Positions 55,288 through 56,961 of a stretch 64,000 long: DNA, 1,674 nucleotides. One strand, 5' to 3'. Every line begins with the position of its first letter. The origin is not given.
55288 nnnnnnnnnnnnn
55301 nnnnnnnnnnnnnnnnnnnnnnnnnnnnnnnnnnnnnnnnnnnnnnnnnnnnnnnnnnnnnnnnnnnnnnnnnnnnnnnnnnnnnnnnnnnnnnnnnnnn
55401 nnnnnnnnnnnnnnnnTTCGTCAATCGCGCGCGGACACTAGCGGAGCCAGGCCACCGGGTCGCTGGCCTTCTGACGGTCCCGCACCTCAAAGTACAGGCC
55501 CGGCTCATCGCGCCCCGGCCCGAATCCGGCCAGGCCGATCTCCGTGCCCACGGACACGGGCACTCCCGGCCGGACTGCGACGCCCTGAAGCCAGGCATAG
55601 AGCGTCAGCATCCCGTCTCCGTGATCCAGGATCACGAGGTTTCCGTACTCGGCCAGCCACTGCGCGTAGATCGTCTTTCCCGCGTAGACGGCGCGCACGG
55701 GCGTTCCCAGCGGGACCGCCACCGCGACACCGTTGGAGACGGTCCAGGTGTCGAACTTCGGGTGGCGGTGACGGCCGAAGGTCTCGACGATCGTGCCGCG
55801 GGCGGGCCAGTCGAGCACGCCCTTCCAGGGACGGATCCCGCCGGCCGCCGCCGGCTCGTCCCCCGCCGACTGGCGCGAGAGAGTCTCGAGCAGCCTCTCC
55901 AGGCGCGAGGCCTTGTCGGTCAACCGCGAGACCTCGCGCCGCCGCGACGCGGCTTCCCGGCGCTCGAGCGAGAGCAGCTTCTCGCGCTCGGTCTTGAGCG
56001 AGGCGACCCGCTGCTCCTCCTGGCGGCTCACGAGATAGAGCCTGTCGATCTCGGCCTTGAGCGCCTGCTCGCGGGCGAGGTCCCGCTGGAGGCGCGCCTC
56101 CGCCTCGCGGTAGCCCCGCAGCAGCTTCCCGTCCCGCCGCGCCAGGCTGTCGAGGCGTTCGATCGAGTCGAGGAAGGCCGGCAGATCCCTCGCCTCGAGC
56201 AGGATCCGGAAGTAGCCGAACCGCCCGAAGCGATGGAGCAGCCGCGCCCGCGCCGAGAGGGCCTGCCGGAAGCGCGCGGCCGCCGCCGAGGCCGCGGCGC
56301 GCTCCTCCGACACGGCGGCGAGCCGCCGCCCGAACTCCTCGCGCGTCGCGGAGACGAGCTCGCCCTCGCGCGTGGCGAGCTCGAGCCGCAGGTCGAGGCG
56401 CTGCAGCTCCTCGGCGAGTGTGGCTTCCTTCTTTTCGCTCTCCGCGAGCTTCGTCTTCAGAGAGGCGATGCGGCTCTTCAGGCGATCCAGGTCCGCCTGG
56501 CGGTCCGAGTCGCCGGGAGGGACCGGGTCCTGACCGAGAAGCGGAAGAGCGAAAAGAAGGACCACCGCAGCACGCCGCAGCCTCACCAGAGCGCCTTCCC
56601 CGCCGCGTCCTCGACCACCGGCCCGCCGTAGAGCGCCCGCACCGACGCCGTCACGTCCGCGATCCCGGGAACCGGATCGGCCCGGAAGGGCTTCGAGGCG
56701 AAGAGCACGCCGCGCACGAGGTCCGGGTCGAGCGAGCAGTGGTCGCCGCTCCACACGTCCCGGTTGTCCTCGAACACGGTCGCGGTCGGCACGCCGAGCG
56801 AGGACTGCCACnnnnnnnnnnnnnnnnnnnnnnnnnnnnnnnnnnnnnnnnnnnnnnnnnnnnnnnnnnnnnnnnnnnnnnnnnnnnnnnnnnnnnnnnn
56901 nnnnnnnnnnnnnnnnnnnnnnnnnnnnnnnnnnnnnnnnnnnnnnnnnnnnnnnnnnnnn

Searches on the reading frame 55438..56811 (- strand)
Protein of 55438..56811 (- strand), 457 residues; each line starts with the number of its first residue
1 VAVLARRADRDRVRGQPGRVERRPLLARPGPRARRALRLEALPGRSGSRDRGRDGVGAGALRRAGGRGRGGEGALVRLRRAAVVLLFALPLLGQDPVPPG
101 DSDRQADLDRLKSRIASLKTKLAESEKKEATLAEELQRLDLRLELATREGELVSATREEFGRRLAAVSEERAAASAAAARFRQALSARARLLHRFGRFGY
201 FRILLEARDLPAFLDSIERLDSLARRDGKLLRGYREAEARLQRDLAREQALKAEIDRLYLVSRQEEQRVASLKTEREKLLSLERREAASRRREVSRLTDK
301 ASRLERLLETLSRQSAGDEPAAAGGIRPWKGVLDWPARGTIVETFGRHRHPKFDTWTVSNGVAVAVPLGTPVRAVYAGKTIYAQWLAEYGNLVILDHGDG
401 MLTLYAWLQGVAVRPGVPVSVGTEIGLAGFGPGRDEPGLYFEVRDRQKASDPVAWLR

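Call 4: search_protein_families(library=pfam, proteins=[window:55438-56811:-], max_evalue=0.01)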
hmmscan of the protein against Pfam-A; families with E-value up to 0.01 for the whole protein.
window:55438-56811:- (457 aa): 2 families
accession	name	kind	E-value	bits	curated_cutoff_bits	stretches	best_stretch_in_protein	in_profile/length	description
PF01551.29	Peptidase_M23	-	1.3e-21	77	28.7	1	359-452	3-96/96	Peptidase family M23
PF13094.11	CENP-Q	-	0.00063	20.4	28.5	0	96-147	10-63/162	CENP-Q, a CENPA-CAD centromere complex subunit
